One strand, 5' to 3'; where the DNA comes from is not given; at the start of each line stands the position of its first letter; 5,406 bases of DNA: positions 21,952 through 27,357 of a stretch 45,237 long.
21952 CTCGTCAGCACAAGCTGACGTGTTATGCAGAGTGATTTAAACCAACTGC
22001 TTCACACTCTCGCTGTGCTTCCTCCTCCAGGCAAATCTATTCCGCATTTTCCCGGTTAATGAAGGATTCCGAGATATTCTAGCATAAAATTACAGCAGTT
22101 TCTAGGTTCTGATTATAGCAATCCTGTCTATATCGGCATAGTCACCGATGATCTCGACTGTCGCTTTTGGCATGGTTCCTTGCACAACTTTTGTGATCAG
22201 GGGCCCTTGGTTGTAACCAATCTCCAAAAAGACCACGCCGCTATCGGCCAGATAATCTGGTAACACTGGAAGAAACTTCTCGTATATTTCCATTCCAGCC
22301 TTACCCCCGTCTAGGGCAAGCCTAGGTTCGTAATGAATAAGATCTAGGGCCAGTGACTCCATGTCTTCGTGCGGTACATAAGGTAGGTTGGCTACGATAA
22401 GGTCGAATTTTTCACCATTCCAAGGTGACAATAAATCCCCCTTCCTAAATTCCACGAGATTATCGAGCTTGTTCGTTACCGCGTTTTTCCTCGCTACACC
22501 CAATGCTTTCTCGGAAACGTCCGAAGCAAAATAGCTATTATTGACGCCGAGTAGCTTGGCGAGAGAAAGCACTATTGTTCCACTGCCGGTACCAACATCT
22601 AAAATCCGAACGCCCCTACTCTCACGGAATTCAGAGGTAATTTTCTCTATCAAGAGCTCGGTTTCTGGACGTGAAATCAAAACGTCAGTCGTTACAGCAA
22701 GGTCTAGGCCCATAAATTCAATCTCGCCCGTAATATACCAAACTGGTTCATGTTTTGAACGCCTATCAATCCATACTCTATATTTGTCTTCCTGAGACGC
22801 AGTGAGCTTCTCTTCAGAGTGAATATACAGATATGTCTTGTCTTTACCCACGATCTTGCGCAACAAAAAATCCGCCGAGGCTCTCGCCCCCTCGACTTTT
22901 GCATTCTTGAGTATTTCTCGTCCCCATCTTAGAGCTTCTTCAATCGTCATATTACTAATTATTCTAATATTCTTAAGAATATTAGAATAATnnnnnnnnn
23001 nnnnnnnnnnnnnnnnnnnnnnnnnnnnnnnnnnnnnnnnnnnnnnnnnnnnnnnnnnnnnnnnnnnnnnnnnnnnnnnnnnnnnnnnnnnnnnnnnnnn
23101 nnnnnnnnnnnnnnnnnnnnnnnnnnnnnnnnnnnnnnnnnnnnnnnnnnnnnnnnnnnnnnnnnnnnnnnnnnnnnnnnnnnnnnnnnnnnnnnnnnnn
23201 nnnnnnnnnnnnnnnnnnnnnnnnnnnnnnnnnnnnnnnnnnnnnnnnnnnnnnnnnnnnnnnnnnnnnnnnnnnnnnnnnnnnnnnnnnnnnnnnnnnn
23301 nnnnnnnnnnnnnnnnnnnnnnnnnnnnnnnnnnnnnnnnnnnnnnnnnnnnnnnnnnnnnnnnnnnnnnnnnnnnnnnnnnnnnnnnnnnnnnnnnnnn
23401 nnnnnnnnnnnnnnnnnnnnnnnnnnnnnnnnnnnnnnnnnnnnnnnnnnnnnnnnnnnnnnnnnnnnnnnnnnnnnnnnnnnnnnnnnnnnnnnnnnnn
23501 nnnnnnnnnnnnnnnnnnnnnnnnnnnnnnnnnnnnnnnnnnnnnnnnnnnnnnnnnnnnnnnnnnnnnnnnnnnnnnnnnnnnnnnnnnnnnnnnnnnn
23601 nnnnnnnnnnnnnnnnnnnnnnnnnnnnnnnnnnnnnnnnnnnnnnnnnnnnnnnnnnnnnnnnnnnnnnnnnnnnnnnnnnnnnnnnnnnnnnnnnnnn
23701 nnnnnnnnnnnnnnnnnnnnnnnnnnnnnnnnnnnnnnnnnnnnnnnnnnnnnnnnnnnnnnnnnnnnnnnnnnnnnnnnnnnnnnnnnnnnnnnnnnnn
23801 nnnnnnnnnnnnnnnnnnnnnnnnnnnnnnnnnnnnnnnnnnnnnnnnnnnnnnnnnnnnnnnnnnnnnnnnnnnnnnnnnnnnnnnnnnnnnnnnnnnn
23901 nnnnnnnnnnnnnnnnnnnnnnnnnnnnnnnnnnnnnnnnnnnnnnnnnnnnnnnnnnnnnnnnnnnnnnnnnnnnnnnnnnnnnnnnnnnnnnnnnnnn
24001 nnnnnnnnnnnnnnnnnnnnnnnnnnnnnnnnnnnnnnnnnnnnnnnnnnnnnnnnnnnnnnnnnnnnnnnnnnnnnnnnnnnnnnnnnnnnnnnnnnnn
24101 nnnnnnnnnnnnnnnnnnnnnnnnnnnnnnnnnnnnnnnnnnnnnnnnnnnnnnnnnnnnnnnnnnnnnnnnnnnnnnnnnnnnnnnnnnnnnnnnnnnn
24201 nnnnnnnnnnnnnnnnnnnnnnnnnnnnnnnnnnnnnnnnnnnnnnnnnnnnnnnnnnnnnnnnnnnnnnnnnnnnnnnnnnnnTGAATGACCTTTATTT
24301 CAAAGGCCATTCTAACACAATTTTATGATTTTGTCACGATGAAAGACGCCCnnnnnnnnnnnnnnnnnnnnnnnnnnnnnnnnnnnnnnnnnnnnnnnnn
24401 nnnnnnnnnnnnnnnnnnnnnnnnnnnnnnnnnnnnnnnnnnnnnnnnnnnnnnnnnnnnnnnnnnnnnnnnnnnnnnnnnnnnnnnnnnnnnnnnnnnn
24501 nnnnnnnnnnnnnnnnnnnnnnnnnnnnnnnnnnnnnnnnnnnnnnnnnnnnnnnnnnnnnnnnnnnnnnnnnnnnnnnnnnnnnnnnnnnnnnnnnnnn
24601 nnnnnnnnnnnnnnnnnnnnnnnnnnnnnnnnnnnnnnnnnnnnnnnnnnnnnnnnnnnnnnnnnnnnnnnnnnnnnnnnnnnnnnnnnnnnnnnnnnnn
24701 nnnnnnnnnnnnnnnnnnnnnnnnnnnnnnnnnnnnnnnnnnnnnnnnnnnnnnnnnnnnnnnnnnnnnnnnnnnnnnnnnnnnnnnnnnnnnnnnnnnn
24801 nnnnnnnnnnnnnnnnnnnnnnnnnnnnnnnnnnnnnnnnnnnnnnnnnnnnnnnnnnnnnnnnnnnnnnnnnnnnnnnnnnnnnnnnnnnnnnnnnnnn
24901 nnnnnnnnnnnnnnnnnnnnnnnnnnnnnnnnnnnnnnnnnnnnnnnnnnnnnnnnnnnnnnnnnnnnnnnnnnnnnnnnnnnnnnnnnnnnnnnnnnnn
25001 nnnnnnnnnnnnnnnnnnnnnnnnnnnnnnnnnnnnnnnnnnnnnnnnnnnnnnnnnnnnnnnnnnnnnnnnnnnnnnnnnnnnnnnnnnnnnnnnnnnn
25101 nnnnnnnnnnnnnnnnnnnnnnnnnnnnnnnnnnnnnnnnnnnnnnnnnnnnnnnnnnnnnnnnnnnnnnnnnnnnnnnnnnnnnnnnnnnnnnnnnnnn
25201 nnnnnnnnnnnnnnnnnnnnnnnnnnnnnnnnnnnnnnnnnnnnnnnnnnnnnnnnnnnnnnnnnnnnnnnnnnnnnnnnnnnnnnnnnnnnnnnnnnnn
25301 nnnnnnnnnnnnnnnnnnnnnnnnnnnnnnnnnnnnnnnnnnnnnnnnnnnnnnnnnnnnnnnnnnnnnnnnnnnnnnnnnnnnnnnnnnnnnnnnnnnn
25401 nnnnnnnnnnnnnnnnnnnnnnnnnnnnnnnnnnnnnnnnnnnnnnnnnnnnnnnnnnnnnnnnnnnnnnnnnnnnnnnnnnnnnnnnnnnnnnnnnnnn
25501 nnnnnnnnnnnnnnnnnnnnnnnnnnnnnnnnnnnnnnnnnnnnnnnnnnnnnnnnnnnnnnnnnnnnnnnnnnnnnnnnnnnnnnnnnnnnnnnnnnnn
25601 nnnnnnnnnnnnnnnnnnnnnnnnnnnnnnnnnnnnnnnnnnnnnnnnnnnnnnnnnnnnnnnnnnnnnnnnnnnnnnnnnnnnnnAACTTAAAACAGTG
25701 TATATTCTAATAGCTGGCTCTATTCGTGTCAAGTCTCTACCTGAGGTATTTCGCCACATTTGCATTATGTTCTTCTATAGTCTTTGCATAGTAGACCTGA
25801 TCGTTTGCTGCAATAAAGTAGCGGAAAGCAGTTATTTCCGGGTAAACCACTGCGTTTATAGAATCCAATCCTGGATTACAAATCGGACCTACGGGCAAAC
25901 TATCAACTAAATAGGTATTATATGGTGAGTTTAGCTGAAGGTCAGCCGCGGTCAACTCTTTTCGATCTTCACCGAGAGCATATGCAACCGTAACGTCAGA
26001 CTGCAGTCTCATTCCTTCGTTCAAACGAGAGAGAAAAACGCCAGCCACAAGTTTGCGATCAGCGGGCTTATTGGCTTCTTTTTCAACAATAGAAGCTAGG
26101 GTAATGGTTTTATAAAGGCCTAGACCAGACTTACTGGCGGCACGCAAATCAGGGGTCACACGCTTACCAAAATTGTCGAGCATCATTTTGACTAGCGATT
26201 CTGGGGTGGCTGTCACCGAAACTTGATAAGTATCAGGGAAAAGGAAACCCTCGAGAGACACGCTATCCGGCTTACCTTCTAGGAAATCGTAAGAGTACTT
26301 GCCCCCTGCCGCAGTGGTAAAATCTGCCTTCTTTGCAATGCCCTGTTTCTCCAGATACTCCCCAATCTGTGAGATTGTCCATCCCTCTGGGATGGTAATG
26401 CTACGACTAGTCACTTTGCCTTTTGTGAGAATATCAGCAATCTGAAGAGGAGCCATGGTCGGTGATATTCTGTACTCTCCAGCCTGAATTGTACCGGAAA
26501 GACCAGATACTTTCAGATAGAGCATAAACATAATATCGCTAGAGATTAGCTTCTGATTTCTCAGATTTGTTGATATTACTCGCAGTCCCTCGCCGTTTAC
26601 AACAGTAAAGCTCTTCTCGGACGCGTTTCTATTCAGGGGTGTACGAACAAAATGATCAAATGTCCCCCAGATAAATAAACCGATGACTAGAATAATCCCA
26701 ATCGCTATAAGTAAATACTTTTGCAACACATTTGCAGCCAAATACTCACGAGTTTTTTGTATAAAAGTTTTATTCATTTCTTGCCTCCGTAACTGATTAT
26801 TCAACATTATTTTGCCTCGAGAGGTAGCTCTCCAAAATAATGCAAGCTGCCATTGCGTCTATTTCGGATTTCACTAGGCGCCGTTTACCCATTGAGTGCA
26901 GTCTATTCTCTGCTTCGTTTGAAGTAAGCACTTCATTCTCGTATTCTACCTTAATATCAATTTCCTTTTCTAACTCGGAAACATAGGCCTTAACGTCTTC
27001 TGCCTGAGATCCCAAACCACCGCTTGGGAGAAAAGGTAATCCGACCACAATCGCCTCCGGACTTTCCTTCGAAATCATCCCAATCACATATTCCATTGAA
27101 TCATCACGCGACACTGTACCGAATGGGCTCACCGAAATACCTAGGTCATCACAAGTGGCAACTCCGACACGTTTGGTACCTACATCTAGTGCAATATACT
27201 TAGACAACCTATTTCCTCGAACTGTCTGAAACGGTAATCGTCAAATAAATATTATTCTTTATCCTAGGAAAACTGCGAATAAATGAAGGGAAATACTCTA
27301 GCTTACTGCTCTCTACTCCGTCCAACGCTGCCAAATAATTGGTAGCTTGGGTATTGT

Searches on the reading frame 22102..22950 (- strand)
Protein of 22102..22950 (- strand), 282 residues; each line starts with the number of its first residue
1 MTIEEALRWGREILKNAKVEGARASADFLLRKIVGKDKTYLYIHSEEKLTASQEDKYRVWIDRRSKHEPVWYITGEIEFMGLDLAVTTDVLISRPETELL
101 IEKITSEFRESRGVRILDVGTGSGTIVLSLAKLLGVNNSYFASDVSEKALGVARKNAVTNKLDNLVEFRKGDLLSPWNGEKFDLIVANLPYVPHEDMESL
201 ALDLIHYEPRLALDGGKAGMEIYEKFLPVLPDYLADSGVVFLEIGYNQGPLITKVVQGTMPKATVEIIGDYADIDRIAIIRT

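Call 59: search_protein_families(library=pfam, proteins=[window:22102-22950:-], max_evalue=0.001)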
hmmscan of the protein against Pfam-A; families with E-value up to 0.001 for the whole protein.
window:22102-22950:- (282 aa): 11 families
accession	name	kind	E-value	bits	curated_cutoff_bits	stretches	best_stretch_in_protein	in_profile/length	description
PF17827.6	PrmC_N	-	8.4e-22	78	23.4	1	5-75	1-71/71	PrmC N-terminal domain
PF05175.20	MTS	-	4.2e-14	53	23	1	97-207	20-125/170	Methyltransferase small domain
PF13847.12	Methyltransf_31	-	7.4e-14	52.1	27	1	111-189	2-82/145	Methyltransferase domain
PF13649.12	Methyltransf_25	-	8.2e-12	46.1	27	1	116-200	1-85/97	Methyltransferase domain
PF06325.19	PrmA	-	1.4e-10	41.6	22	1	97-189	148-234/296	Ribosomal protein L11 methyltransferase (PrmA)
PF08241.18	Methyltransf_11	-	2.3e-08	35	21.2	1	117-189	1-68/95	Methyltransferase domain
PF08242.18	Methyltransf_12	-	3.5e-08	34.5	30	1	117-188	1-72/98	Methyltransferase domain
PF01170.24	UPF0020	-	5.8e-05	23.3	22.3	1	138-191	77-131/197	RMKL-like, methyltransferase domain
PF12847.13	Methyltransf_18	-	6.1e-05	23.5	27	1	112-186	14-87/151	Methyltransferase domain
PF13489.12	Methyltransf_23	-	9.5e-05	22.6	27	1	108-188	16-88/164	Methyltransferase domain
PF01739.24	CheR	-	0.00051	20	27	0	96-159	11-86/195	CheR methyltransferase, SAM binding domain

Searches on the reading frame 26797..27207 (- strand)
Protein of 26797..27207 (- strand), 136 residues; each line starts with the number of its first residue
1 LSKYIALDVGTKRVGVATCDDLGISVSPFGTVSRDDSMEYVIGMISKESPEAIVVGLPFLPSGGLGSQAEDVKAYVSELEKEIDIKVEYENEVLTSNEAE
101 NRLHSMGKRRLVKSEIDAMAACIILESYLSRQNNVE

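Call 58: search_protein_families(library=pfam, proteins=[window:26797-27207:-], max_evalue=0.001)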
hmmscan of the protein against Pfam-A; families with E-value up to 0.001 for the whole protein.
window:26797-27207:- (136 aa): 1 family
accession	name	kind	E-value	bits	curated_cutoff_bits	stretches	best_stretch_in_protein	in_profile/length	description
PF03652.20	RuvX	-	1.1e-32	113.6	29.2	1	3-130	2-133/134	Holliday junction resolvase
